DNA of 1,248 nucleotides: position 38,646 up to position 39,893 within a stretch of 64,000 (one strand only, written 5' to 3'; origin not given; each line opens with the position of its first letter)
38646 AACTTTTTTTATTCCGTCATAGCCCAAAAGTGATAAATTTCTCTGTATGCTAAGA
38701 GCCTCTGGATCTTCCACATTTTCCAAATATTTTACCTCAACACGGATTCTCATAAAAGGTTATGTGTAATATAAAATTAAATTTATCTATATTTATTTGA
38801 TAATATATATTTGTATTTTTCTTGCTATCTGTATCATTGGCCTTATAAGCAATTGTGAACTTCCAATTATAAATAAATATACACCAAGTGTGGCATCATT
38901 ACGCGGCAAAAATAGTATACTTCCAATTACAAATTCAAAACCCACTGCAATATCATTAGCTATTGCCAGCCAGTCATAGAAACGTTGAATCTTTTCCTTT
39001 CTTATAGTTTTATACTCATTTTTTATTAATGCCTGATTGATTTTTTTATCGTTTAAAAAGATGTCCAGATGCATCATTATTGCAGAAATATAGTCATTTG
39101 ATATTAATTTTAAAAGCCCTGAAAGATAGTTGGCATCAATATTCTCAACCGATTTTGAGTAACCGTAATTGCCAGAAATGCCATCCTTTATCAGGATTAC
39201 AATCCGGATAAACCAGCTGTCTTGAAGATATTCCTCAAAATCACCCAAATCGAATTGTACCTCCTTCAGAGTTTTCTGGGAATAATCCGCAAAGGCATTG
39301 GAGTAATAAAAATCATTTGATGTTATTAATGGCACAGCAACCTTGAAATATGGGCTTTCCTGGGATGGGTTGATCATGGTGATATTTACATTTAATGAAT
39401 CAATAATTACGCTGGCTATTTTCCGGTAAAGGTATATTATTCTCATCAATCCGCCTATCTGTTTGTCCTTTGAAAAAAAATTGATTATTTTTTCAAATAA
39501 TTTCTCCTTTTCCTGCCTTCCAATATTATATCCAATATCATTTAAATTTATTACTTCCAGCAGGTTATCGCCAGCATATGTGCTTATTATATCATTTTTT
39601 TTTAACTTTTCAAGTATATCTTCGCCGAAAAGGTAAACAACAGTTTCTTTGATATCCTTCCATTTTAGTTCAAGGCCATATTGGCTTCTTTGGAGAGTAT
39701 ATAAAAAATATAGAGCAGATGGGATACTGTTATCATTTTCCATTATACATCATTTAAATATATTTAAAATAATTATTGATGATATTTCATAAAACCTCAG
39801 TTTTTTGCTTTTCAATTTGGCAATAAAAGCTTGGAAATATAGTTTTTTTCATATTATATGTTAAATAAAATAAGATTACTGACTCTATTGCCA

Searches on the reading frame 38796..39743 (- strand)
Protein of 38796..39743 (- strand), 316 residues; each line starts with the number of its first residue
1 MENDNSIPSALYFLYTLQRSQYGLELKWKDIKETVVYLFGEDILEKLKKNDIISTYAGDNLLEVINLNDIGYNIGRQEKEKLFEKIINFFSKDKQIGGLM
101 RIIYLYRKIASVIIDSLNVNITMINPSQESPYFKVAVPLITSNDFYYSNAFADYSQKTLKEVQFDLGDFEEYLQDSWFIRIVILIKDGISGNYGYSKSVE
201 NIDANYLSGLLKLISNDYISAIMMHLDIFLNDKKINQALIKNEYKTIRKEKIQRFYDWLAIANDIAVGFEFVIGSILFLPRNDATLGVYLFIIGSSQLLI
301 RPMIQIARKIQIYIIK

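Call 72: find_related_loci(query=window:38796-39743:-, collection=genome_contigs, flank=6000)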
Query window:38796-39743:- (316 aa) in genome_contigs; peptide patterns used: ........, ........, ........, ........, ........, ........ (x = any residue, [..] = any of these).
224 stretches matched a pattern; 1 encode a relative of the query (tblastn E <= 1e-3); 1 distinct loci.
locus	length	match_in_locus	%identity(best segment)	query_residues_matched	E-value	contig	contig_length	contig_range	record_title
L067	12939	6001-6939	94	1-313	0e+0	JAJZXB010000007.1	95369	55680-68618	MAG: Thermoplasmata archaeon isolate TL1-3.bin39 NODE_121_length_95369_cov_67.966947, whole genome shotgun sequence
